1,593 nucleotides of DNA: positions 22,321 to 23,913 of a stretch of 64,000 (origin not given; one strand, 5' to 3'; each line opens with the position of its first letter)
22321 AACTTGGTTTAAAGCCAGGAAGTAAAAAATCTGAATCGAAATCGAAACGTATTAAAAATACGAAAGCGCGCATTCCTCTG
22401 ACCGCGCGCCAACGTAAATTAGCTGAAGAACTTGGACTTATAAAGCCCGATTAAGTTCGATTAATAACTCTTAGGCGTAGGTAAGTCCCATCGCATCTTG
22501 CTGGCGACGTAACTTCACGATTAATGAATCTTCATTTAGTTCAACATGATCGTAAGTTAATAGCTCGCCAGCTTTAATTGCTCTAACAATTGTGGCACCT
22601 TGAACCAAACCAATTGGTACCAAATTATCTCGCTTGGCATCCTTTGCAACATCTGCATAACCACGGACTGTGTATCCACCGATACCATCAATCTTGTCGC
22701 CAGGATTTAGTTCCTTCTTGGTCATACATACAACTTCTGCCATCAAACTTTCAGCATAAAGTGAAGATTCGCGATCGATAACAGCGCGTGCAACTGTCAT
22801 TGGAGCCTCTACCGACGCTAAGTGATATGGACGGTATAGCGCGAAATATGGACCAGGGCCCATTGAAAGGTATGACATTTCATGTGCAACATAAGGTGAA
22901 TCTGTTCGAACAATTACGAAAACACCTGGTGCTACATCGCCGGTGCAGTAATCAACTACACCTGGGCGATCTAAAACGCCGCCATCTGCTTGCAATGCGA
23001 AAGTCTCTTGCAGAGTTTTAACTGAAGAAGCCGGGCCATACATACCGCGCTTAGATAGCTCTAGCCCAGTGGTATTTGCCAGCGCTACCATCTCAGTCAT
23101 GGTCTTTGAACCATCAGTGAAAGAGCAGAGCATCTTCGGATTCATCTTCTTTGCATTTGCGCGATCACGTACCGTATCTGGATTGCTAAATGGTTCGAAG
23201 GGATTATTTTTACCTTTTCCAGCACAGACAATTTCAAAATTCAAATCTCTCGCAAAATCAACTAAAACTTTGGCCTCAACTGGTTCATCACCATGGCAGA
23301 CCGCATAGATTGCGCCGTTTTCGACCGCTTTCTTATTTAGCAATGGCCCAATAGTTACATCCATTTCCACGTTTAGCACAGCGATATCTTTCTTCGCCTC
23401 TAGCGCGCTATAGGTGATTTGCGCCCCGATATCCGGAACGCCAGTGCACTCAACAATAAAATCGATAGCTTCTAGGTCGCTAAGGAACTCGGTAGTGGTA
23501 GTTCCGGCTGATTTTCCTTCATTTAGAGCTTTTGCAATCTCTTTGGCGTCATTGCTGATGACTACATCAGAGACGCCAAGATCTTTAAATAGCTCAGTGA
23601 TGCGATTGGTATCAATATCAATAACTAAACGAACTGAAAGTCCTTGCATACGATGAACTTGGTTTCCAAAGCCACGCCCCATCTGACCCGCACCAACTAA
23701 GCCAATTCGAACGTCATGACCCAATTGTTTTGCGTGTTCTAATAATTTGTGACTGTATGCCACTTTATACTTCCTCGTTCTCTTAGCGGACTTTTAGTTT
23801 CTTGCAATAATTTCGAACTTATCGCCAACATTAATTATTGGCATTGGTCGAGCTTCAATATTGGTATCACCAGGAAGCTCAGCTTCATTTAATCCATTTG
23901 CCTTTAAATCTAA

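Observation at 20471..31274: MEP-pathway operon split by a 9.3-kb Gut-PTS / DRL-family / Aco-E1 / IspD / HPr block: candidate methylerythritol or deoxyxylulose-phosphate module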

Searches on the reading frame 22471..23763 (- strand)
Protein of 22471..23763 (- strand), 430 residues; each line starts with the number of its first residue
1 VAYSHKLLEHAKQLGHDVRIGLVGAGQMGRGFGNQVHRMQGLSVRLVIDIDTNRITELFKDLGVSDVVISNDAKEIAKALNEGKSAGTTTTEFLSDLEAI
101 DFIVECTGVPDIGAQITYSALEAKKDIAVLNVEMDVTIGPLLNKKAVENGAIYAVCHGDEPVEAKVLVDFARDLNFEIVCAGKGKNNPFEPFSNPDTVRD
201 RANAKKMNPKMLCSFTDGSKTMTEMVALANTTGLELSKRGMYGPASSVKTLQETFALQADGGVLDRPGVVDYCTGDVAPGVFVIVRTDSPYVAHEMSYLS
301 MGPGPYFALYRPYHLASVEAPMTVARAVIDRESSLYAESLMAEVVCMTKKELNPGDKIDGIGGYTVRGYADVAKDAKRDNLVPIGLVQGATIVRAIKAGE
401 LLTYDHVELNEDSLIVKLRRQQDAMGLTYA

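Call 4: search_protein_families(library=pfam, proteins=[window:22471-23763:-], max_evalue=0.01)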
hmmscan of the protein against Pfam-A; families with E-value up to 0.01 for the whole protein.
window:22471-23763:- (430 aa): 5 families
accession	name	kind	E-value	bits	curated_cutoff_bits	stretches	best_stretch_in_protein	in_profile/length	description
PF21135.2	DRL_cat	-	2.4e-62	210.2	27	1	158-319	1-163/164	Oxidoreductase DRL, catalytic domain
PF08666.17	SAF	-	5.4e-08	33.7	21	1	348-408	6-63/63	SAF domain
PF03447.22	NAD_binding_3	-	2.7e-05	25.3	24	1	24-135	1-93/116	Homoserine dehydrogenase, NAD binding domain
PF01408.29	GFO_IDH_MocA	-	0.00043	21.4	24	1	18-127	1-89/120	Oxidoreductase family, NAD-binding Rossmann fold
PF02737.24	3HCDH_N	-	0.0072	16.7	22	0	20-106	2-85/180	3-hydroxyacyl-CoA dehydrogenase, NAD binding domain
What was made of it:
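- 22471..23763 (-): DXR-II / DRL-type NAD(P) oxidoreductase (Rossmann + DRL_cat + SAF). PF21135 210 bits and SAF (call 4).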

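Call 6: search_solved_structures(query=window:22471-23763:-, max_evalue=0.001, show_alignments=2)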
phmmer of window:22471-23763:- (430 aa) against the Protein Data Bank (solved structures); distinct sequences matched with E-value up to 0.001: 2.
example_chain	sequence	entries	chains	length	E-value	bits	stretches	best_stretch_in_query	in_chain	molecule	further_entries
3upy_A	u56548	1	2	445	1.4e-96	327.3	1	12-425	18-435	Oxidoreductase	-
3upl_A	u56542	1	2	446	2.4e-96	326.6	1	12-425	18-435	Oxidoreductase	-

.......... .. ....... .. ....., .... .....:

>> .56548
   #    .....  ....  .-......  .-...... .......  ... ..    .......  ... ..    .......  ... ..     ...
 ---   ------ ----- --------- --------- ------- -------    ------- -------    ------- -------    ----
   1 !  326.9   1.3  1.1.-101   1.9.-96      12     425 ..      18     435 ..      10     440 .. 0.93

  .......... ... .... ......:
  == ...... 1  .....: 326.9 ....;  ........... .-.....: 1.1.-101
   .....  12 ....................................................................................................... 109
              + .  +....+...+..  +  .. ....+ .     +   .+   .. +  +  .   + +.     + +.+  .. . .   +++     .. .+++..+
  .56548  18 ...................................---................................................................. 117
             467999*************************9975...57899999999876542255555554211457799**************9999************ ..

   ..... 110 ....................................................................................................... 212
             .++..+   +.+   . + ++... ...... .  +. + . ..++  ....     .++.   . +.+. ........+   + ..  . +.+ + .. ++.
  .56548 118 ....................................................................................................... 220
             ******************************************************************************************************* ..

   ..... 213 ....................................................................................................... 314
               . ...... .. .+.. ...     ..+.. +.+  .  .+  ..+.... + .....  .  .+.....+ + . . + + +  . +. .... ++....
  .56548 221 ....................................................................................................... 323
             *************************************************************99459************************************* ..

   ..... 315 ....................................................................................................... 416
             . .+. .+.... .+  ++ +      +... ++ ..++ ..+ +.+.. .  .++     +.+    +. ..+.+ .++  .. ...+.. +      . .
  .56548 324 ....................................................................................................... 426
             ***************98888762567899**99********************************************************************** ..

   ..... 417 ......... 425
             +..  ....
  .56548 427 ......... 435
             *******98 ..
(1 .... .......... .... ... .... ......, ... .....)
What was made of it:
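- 22471..23763 (-): Matches PDB 3UPY/3UPL Brucella DRL at E = 1.4e-96 over residues 12-425 (call 6).
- On DXR-II / DRL oxidoreductases: 3UPY_A at E = 1.4e-96, query residues 12-425 against chain residues 18-435 (call 6).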

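Call 7: search_protein_families(library=ncbifam, proteins=[window:22471-23763:-], max_evalue=0.001)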
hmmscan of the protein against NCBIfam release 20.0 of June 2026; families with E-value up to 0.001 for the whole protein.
window:22471-23763:- (430 aa): 1 family
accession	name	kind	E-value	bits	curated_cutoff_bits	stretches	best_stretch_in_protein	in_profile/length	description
NF005715.0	PRK07530.1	equivalog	0.0003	20.3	420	1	19-108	6-92/292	3-hydroxybutyryl-CoA dehydrogenase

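Call 8: find_encoding_contigs(protein=window:22471-23763:-, flank=10000, max_places=6)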
Protein window:22471-23763:- (430 aa): no gene with exactly this product is on record in the collection.
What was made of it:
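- Tried and rejected: It is not on record (call 8), so I used homologues instead.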

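Call 16: find_homologous_proteins(query=window:22471-23763:-, max_evalue=1e-20)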
Query window:22471-23763:- (430 aa): 4682 proteins with E <= 1e-20 among 8000 candidates; the best 120 are listed.
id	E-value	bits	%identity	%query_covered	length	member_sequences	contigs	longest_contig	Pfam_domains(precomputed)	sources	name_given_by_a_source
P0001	1.5e-261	886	91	100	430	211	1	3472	PF08666.18,PF21135.3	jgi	-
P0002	2.9e-234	796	81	100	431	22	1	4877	PF08666.18,PF21135.3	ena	-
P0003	4.3e-227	772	79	100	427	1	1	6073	PF08666.18,PF21135.3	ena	-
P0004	1.1e-218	744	80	95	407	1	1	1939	PF01408.29,PF08666.18,PF21135.3,PF03447.23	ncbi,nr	ncbi:MAG: hypothetical protein KGM39_06545, partial [Actinomycetales bacterium]|nr:hypothetical prot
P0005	3.4e-218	743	74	100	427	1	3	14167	PF01408.29,PF08666.18,PF21135.3,PF03447.23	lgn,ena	-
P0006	1.8e-217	740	75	100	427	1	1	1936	PF01408.29,PF08666.18,PF21135.3,PF03447.23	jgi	jgi:predicted homoserine dehydrogenase-like protein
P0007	2.4e-217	740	74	100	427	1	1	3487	PF01408.29,PF08666.18,PF21135.3,PF03447.23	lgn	-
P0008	2.6e-217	740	75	100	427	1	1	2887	PF01408.29,PF08666.18,PF21135.3,PF03447.23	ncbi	ncbi:MAG: NAD(P)H-dependent oxidoreductase [Candidatus Nanopelagicaceae bacterium]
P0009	3.8e-217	739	74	100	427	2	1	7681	PF08666.18,PF21135.3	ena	-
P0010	4.4e-217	739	79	100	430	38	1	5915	PF08666.18,PF21135.3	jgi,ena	-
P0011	3.2e-216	736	76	100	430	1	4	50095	PF08666.18,PF21135.3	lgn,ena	-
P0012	3.0e-215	733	73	100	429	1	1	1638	PF08666.18,PF21135.3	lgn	-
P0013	4.0e-215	733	76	100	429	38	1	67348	PF08666.18,PF21135.3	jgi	-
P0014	1.0e-214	731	73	100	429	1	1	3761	PF08666.18,PF21135.3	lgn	-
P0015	2.2e-214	730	73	100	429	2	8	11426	PF08666.18,PF21135.3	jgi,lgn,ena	jgi:predicted homoserine dehydrogenase-like protein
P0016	7.0e-214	729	75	100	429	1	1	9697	PF08666.18,PF21135.3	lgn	-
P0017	9.1e-214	728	76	100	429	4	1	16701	PF08666.18,PF21135.3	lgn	-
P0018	9.7e-214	728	73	100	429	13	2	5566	PF08666.18,PF21135.3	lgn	-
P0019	1.1e-213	728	75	100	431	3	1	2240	PF08666.18,PF21135.3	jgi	jgi:predicted homoserine dehydrogenase-like protein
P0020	1.9e-213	727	73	100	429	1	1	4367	PF08666.18,PF21135.3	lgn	-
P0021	2.0e-213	727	73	100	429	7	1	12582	PF08666.18,PF21135.3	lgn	-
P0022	4.3e-213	726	75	100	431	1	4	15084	PF08666.18,PF21135.3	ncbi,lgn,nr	ncbi:MAG: SAF domain-containing protein [Actinobacteria bacterium]|nr:SAF domain-containing protein 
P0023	7.2e-213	725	74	100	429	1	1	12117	PF08666.18,PF21135.3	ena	-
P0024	7.7e-213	725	73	100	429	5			PF08666.18,PF21135.3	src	-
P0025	1.0e-212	725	75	100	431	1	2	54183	PF08666.18,PF21135.3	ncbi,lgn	-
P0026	1.2e-212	725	73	100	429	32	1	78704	PF08666.18,PF21135.3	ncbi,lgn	-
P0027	1.2e-212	724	73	100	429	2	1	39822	PF08666.18,PF21135.3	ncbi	ncbi:MAG TPA: SAF domain-containing protein [Candidatus Nanopelagicaceae bacterium]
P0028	1.2e-212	724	74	100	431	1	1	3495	PF08666.18,PF21135.3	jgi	jgi:predicted homoserine dehydrogenase-like protein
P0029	1.5e-212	724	74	100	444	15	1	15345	PF08666.18,PF21135.3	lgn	-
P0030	2.0e-212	724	73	100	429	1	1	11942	PF08666.18,PF21135.3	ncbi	-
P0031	2.4e-212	723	73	100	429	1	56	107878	PF08666.18,PF21135.3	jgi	jgi:predicted homoserine dehydrogenase-like protein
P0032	2.8e-212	723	74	100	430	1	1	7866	PF08666.18,PF21135.3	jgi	jgi:predicted homoserine dehydrogenase-like protein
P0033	4.6e-212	723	74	100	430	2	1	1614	PF08666.18,PF21135.3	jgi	jgi:predicted homoserine dehydrogenase-like protein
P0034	8.2e-212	722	74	100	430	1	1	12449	PF08666.18,PF21135.3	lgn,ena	-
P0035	2.1e-211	720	72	100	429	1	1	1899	PF08666.18,PF21135.3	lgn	-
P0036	2.5e-211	720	74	100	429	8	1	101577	PF08666.18,PF21135.3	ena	-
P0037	3.9e-211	720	76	100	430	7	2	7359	PF08666.18,PF21135.3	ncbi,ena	-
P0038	4.4e-211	719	73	100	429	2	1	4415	PF08666.18,PF21135.3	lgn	-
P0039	5.4e-211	719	73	100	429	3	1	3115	PF08666.18,PF21135.3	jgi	jgi:predicted homoserine dehydrogenase-like protein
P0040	1.0e-210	718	75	100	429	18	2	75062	PF08666.18,PF21135.3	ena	-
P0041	1.4e-210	718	74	100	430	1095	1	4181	PF08666.18,PF21135.3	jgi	-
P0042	1.4e-210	718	71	100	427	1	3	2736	PF01408.29,PF08666.18,PF21135.3,PF03447.23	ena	-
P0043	1.5e-210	718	73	100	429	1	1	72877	PF08666.18,PF21135.3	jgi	jgi:predicted homoserine dehydrogenase-like protein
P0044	3.1e-210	717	71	100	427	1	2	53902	PF01408.29,PF08666.18,PF21135.3,PF03447.23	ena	-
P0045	3.9e-210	716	73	100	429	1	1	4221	PF08666.18,PF21135.3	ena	-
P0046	5.0e-210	716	74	100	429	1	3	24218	PF21135.3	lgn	-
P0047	8.6e-210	715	72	100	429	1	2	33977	PF08666.18,PF21135.3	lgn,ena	-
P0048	1.6e-209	714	73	100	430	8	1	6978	PF21135.3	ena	-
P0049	1.7e-209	714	75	100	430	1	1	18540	PF08666.18,PF21135.3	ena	-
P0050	2.1e-209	714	73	100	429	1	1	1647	PF08666.18,PF21135.3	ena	-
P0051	2.3e-209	714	72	100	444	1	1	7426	PF08666.18,PF21135.3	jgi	jgi:predicted homoserine dehydrogenase-like protein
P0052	2.4e-209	714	72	100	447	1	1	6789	PF08666.18,PF21135.3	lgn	-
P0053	2.9e-209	713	72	100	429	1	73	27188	PF08666.18,PF21135.3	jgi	jgi:predicted homoserine dehydrogenase-like protein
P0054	3.8e-209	713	72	100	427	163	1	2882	PF01408.29,PF08666.18,PF21135.3,PF03447.23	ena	-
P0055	6.0e-209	712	73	100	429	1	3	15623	PF08666.18,PF21135.3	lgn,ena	-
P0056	7.6e-209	712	72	100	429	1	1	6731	PF08666.18,PF21135.3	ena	-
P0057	9.1e-209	712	74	100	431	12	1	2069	PF21135.3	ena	-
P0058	9.2e-209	712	73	100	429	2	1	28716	PF08666.18,PF21135.3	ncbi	-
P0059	1.5e-208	711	72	100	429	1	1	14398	PF08666.18,PF21135.3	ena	-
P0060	1.7e-208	711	72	100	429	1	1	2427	PF08666.18,PF21135.3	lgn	-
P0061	1.7e-208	711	73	100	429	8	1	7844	PF08666.18,PF21135.3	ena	-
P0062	1.8e-208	711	75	100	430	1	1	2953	PF08666.18,PF21135.3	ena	-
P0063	2.2e-208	710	72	100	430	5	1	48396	PF08666.18,PF21135.3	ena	-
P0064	2.4e-208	710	73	100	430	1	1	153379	PF21135.3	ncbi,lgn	-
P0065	2.8e-208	710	72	100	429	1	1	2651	PF21135.3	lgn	-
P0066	3.5e-208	710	72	100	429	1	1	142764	PF08666.18,PF21135.3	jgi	-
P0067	4.0e-208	710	72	100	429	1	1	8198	PF08666.18,PF21135.3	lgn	-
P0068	5.8e-208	709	73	100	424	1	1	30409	PF08666.18,PF21135.3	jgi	jgi:predicted homoserine dehydrogenase-like protein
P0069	1.1e-207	708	72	100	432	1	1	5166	PF08666.18,PF21135.3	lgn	-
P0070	1.7e-207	708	72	100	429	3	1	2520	PF08666.18,PF21135.3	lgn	-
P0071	3.5e-207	706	72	100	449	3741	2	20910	PF21135.3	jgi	jgi:predicted homoserine dehydrogenase-like protein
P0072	3.6e-207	706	73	100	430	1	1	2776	PF21135.3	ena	-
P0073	1.1e-206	705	73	100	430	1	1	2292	PF21135.3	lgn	-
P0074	2.3e-206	704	73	100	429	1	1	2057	PF08666.18,PF21135.3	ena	-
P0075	2.6e-206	704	74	100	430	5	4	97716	PF21135.3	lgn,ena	-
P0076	4.1e-206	703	72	100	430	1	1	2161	PF21135.3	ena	-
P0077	8.7e-206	702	72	100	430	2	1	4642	PF08666.18,PF21135.3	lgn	-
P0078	1.2e-205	701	73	100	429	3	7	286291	PF21135.3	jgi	jgi:predicted homoserine dehydrogenase-like protein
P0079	1.2e-205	701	73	100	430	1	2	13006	PF21135.3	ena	-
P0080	2.3e-205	701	71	100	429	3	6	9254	PF08666.18,PF21135.3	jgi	jgi:predicted homoserine dehydrogenase-like protein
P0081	2.9e-205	700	71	100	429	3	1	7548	PF08666.18,PF21135.3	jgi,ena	-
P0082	3.1e-205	700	72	100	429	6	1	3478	PF08666.18,PF21135.3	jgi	jgi:predicted homoserine dehydrogenase-like protein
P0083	4.0e-205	700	73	100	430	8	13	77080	PF08666.18,PF21135.3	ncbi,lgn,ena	-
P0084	4.6e-205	700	73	100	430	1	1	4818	PF21135.3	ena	-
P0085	5.4e-205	699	73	100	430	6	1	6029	PF08666.18,PF21135.3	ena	-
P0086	2.6e-204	697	70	100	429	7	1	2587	PF08666.18,PF21135.3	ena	-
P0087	3.5e-204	697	70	100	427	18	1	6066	PF01408.29,PF08666.18,PF21135.3,PF03447.23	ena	-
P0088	3.6e-204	697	74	96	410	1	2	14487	PF08666.18,PF21135.3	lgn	-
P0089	4.2e-204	696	71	100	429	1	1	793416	PF21135.3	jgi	-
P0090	4.4e-204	696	71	100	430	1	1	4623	PF21135.3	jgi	-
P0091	5.1e-204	696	73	100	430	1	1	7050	PF08666.18,PF21135.3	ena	-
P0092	5.5e-204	696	71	100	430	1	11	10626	PF21135.3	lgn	-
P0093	7.4e-204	696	71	100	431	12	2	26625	PF21135.3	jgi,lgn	jgi:predicted homoserine dehydrogenase-like protein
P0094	7.7e-204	695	73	100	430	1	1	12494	PF21135.3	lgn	-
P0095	9.3e-204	695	71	100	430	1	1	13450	PF21135.3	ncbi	ncbi:MAG: NAD(P)H-dependent oxidoreductase [Actinomycetota bacterium]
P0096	9.7e-204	695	71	100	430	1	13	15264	PF21135.3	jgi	-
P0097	1.3e-203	695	71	100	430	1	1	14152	PF21135.3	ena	-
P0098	1.7e-203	694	71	100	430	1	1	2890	PF21135.3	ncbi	ncbi:MAG: NAD(P)H-dependent oxidoreductase [Actinomycetota bacterium]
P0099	2.2e-203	694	71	100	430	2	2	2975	PF08666.18,PF21135.3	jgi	jgi:predicted homoserine dehydrogenase-like protein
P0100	2.2e-203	694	71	100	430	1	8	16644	PF21135.3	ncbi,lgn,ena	ncbi:MAG: NAD(P)H-dependent oxidoreductase [Actinomycetota bacterium]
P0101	2.3e-203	694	71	100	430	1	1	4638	PF21135.3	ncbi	ncbi:MAG: NAD(P)H-dependent oxidoreductase [Actinomycetota bacterium]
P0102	2.9e-203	694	71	100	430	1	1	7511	PF21135.3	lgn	-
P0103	4.1e-203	693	74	96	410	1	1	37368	PF08666.18,PF21135.3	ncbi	-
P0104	5.3e-203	693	71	100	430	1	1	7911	PF21135.3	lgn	-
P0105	7.0e-203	692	70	100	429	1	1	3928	PF08666.18,PF21135.3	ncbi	ncbi:MAG TPA: SAF domain-containing protein [Candidatus Nanopelagicaceae bacterium]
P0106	7.2e-203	692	74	96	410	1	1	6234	PF08666.18,PF21135.3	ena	-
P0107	8.0e-203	692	71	100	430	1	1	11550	PF21135.3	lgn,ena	-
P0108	1.4e-202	691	70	100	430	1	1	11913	PF21135.3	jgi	-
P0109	2.4e-202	691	72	100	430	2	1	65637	PF08666.18,PF21135.3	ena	-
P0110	2.9e-202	690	70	100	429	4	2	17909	PF08666.18,PF21135.3,PF03447.23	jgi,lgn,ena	-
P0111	3.7e-202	690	70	100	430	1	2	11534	PF21135.3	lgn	-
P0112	1.4e-201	688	72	100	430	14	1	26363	PF08666.18,PF21135.3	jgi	jgi:predicted homoserine dehydrogenase-like protein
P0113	1.5e-201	688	72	96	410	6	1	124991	PF08666.18,PF21135.3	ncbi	-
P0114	1.9e-201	688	70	100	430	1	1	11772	PF21135.3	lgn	-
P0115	1.2e-200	685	72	100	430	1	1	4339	PF21135.3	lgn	-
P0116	1.8e-200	684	72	100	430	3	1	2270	PF21135.3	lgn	-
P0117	4.5e-200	683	72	100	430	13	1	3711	PF08666.18,PF21135.3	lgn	-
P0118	7.5e-200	682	69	100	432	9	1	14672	PF21135.3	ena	-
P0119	3.2e-199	680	70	98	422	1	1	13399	PF08666.18,PF21135.3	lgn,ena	-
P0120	8.4e-199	679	74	93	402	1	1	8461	PF08666.18,PF21135.3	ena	-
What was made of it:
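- Checked: Nanopelagicaceae (call 16).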

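Call 18: find_encoding_contigs(protein=P0089, flank=10000, max_places=2)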
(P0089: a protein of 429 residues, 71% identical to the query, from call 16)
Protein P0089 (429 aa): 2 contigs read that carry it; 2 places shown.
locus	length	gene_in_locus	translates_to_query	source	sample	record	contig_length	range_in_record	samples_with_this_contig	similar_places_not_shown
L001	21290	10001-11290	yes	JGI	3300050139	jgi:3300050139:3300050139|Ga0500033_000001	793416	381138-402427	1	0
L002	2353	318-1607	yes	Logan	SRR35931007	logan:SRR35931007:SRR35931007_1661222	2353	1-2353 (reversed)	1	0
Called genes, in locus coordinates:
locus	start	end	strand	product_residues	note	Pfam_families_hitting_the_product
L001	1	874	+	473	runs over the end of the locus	PF00370:FGGY_N, PF02782:FGGY_C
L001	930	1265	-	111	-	PF19690:DUF6191 (weak)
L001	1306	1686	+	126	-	PF14079:DUF4260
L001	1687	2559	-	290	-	PF01145:Band_7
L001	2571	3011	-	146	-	PF01957:NfeD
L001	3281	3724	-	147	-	-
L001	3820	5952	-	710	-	PF23569:NBD_SMAX1 (weak), PF00004:AAA, PF17871:AAA_lid_9, PF00158:Sigma54_activat (weak), PF00004:AAA (weak), PF07724:AAA_2, PF07728:AAA_5, PF10431:ClpB_D2-small, +8 more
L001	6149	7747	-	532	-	PF00005:ABC_tran, PF13555:AAA_29 (faint), PF00006:ATP-synt_ab (faint), PF02463:SMC_N (faint), PF13191:AAA_16 (faint), PF12848:ABC_tran_Xtn, PF00005:ABC_tran, PF13304:AAA_21 (weak), +5 more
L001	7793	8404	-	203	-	PF04203:Sortase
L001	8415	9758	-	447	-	-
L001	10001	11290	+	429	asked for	PF21135:DRL_cat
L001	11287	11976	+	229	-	PF01128:IspD, PF12804:NTP_transf_3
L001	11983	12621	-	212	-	PF01128:IspD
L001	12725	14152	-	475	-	-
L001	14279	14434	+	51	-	-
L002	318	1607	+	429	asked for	PF21135:DRL_cat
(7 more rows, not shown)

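Call 19: find_encoding_contigs(protein=P0078, flank=10000, max_places=2)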
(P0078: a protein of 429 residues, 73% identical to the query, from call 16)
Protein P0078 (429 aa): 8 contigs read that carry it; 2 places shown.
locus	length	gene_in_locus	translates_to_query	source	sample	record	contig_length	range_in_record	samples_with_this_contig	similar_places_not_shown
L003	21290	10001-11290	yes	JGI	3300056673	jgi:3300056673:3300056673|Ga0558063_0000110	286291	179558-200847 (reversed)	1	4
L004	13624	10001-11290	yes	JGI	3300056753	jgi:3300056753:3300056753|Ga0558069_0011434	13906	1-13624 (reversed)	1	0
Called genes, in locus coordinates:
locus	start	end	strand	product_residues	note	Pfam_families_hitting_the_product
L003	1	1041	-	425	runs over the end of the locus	PF11999:Ice_binding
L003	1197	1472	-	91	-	PF00381:PTS-HPr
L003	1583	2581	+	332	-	PF00676:E1_dh, PF00456:Transketolase_N, PF02775:TPP_enzyme_C (weak)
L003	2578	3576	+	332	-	PF02779:Transket_pyr, PF02780:Transketolase_C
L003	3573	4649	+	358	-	PF00364:Biotin_lipoyl, PF25984:BSH_YknX (weak), PF02817:E3_binding, PF00198:2-oxoacid_dh (faint)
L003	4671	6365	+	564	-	PF05524:PEP-utilisers_N, PF00391:PEP-utilizers, PF02896:PEP-utilizers_C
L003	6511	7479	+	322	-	PF04198:Sugar-bind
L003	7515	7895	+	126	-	PF06923:GutM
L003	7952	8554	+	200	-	PF03608:EII-GUT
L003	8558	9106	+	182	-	PF03612:EIIBC-GUT_N (weak), PF07663:EIIBC-GUT_C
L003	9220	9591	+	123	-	PF03612:EIIBC-GUT_N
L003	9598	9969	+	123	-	PF03829:PTSIIA_gutA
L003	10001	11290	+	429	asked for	PF21135:DRL_cat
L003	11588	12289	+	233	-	PF01128:IspD, PF12804:NTP_transf_3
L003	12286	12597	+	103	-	-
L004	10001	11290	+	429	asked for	PF21135:DRL_cat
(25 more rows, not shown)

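Call 23: find_related_loci(query=window:22471-23763:-, collection=metagenome_contigs, flank=10000)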
Query window:22471-23763:- (430 aa) in metagenome_contigs; peptide patterns used: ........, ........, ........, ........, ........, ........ (x = any residue, [..] = any of these).
267 stretches matched a pattern; 179 encode a relative of the query (tblastn E <= 1e-3); the best 80 are kept; 80 distinct loci.
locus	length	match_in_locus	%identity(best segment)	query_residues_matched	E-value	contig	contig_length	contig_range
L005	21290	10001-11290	97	1-430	0e+0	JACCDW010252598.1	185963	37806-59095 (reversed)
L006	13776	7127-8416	92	1-430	0e+0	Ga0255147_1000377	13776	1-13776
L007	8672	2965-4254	91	1-430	0e+0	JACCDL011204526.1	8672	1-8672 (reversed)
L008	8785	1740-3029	90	1-430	0e+0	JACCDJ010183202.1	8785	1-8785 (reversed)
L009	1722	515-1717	96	1-401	0e+0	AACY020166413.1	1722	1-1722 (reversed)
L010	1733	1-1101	97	64-430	0e+0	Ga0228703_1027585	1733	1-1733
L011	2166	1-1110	92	61-430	0e+0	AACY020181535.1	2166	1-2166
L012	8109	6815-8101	78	1-430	0e+0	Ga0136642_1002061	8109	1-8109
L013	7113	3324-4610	76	1-430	0e+0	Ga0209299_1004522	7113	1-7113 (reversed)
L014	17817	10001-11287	76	1-430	0e+0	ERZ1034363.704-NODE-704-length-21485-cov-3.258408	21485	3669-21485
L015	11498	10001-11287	76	1-430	0e+0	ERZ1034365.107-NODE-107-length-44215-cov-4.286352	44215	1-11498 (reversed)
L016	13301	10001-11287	76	1-430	0e+0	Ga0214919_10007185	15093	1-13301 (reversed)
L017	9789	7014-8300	76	1-430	0e+0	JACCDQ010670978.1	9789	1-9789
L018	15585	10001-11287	76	1-430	0e+0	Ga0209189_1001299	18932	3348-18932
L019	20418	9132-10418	76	1-430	0e+0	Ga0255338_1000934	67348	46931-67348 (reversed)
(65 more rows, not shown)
